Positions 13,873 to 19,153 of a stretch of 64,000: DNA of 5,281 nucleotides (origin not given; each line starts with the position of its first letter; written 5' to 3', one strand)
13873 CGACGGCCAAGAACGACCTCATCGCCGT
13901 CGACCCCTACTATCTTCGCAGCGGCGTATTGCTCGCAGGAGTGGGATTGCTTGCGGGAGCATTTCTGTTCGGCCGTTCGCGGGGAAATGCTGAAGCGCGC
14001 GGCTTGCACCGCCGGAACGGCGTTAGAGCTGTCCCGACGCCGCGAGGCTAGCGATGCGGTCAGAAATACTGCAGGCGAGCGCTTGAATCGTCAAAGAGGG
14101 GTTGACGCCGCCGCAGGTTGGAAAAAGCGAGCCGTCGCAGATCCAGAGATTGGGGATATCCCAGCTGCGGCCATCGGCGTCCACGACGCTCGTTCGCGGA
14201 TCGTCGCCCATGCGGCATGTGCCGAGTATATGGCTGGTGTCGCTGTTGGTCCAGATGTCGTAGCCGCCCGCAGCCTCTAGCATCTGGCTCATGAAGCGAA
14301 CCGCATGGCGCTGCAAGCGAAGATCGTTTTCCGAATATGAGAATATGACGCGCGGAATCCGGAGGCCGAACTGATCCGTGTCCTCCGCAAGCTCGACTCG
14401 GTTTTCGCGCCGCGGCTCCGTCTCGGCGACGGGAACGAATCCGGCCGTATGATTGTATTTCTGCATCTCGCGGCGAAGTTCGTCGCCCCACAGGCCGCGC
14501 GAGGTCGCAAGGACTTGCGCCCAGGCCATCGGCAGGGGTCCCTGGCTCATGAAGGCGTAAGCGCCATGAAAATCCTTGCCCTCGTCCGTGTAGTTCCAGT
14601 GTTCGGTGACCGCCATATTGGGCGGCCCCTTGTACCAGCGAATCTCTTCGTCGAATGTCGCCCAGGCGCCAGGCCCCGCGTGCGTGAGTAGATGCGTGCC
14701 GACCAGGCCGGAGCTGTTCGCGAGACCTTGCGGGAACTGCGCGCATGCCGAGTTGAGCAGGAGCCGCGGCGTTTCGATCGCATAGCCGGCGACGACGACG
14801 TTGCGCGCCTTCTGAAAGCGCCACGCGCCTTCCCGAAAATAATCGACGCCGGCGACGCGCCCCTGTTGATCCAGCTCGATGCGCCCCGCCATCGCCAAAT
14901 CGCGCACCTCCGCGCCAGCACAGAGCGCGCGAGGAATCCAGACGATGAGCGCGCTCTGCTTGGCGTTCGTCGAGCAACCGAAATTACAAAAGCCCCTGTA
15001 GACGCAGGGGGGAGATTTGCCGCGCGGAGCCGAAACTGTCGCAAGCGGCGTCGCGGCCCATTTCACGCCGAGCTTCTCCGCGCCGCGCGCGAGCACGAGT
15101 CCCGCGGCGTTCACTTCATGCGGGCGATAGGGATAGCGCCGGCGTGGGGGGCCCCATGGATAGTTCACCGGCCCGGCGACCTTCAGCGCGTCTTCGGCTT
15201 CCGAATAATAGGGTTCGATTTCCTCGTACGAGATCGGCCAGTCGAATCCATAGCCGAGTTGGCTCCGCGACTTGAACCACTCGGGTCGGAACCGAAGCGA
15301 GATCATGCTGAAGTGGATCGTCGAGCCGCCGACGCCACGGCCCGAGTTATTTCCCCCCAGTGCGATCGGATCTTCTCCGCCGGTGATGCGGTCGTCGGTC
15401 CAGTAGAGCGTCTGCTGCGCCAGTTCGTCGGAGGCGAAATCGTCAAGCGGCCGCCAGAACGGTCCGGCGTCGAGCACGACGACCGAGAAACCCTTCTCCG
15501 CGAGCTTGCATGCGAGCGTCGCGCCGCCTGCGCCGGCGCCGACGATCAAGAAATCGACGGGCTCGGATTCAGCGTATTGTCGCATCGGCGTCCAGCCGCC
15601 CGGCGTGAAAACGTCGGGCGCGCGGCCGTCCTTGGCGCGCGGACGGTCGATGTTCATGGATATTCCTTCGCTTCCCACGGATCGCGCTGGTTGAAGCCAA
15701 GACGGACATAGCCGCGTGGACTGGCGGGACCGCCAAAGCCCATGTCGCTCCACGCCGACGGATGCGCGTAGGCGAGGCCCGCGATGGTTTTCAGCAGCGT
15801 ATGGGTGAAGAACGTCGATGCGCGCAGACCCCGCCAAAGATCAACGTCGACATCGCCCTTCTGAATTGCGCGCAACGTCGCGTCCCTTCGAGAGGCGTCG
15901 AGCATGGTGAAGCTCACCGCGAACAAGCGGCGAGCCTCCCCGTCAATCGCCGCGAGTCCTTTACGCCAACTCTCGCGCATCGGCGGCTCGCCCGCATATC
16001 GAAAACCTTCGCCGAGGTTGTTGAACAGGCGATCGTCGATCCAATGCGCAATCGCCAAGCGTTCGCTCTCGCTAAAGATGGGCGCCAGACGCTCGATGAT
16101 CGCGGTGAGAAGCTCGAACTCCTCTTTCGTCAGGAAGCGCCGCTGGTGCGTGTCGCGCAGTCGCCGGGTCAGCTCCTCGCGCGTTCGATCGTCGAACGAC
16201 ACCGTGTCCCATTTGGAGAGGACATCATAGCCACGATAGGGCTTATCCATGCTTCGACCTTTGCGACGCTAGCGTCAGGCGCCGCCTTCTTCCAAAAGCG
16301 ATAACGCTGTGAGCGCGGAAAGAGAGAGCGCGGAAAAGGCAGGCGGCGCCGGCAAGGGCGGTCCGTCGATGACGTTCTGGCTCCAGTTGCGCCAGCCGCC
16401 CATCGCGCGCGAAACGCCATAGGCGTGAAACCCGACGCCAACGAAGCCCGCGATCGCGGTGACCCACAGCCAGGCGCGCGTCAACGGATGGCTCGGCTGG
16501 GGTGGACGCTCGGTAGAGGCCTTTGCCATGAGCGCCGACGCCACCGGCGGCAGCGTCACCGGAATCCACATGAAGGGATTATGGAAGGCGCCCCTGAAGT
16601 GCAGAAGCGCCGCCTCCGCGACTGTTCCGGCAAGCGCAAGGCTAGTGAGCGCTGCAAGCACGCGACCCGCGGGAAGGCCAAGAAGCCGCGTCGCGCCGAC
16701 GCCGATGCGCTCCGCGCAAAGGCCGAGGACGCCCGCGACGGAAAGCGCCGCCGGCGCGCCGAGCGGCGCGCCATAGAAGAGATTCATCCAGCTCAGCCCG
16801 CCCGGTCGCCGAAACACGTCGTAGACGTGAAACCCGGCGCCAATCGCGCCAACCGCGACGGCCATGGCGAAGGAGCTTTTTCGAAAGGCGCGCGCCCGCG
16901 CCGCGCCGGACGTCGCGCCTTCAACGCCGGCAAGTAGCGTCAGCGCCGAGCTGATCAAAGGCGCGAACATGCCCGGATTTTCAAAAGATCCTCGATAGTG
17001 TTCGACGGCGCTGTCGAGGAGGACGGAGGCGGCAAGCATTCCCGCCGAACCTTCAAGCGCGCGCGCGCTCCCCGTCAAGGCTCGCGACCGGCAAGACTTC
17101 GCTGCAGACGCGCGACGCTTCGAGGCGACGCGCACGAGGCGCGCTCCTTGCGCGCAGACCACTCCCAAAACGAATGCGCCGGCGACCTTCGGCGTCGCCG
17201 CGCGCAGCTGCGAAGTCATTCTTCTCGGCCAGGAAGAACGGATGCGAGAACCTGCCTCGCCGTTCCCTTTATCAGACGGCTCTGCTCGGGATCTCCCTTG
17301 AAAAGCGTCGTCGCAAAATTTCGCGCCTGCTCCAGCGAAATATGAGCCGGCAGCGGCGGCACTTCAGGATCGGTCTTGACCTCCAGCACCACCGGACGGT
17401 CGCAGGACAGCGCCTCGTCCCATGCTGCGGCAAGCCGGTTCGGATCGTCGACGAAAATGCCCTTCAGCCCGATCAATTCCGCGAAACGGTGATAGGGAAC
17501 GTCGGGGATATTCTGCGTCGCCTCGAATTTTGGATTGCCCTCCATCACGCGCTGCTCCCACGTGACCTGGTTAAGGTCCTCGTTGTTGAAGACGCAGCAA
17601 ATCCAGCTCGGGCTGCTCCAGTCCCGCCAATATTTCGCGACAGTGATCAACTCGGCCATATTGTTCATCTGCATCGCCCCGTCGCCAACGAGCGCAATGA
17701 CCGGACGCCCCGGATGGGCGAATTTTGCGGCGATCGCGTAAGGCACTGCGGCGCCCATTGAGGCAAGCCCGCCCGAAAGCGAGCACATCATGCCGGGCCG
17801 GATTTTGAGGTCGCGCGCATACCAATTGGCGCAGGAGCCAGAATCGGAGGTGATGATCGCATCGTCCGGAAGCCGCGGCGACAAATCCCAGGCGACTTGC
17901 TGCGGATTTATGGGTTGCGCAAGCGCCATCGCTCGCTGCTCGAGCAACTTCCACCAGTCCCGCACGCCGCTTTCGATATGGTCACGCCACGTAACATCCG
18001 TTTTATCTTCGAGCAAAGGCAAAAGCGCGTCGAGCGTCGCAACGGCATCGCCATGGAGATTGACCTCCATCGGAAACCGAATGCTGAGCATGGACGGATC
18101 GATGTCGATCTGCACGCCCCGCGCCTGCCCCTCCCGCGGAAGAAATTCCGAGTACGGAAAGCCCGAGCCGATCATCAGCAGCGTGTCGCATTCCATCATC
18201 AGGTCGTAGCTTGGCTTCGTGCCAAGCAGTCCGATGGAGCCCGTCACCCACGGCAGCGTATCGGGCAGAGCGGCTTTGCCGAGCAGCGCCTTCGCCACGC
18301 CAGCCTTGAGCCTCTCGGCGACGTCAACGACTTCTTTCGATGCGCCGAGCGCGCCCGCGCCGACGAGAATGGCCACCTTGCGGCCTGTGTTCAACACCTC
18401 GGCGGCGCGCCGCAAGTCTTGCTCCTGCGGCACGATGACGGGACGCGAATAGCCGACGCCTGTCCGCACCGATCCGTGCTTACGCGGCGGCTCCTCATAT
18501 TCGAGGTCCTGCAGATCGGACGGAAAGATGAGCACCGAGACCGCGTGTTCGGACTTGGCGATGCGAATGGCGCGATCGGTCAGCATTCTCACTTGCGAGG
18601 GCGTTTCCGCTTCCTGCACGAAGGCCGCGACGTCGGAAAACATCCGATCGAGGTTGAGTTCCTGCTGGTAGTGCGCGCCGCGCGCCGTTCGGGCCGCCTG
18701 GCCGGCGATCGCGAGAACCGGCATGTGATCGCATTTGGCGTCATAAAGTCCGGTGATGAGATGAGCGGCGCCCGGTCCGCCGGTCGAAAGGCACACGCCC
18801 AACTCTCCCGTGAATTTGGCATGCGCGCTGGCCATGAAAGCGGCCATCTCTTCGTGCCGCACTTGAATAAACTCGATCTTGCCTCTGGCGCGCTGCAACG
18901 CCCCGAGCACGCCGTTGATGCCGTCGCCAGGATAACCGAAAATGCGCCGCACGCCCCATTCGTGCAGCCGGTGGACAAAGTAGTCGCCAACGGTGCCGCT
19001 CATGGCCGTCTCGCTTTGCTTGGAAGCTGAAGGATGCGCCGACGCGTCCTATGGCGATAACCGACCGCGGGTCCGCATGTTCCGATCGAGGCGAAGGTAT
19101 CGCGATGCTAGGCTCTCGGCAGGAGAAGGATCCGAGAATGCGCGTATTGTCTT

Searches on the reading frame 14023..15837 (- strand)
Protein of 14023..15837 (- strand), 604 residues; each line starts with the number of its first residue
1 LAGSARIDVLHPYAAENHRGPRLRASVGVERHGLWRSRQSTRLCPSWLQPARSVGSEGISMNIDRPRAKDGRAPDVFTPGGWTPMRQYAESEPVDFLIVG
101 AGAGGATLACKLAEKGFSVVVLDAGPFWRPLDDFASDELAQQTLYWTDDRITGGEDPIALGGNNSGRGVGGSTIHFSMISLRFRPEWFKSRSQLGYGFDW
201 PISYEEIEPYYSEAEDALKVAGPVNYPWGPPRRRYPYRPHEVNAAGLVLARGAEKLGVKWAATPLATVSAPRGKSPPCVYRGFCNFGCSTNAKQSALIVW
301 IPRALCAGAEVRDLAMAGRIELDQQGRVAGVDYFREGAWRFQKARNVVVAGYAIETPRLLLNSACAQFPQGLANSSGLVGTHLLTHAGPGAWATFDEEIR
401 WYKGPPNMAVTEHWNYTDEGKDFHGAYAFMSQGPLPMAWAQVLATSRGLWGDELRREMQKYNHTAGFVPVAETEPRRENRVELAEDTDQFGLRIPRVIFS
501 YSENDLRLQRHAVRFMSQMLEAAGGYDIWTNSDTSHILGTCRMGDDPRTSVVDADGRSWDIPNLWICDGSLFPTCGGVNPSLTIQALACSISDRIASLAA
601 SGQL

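Call 77: search_protein_families(library=pfam, proteins=[window:14023-15837:-], max_evalue=0.0001)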
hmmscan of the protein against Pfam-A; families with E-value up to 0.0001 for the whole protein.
window:14023-15837:- (604 aa): 3 families
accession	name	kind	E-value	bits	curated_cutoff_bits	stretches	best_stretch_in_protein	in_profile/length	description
PF05199.19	GMC_oxred_C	-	1.6e-28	100.4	24.6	1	475-588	1-139/139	GMC oxidoreductase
PF00732.25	GMC_oxred_N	-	1.9e-18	67.5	23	1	164-386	22-216/218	GMC oxidoreductase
PF13450.12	NAD_binding_8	-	1.3e-06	29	21.9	1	98-126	1-29/68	NAD(P)-binding Rossmann-like domain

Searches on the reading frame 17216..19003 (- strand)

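Call 77: search_protein_families(library=pfam, proteins=[window:17216-19003:-], max_evalue=0.0001)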
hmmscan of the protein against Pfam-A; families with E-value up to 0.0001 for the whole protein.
window:17216-19003:- (595 aa): 3 families
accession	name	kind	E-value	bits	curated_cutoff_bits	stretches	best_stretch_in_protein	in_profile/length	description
PF02776.23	TPP_enzyme_N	-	7.3e-35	119.8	26.8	1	4-117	2-115/119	Thiamine pyrophosphate enzyme, N-terminal TPP binding domain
PF02775.26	TPP_enzyme_C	-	7.4e-29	100.9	21.9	1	387-542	1-151/151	Thiamine pyrophosphate enzyme, C-terminal TPP binding domain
PF00205.28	TPP_enzyme_M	-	2.4e-27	95.8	30.4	1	198-327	2-137/137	Thiamine pyrophosphate enzyme, central domain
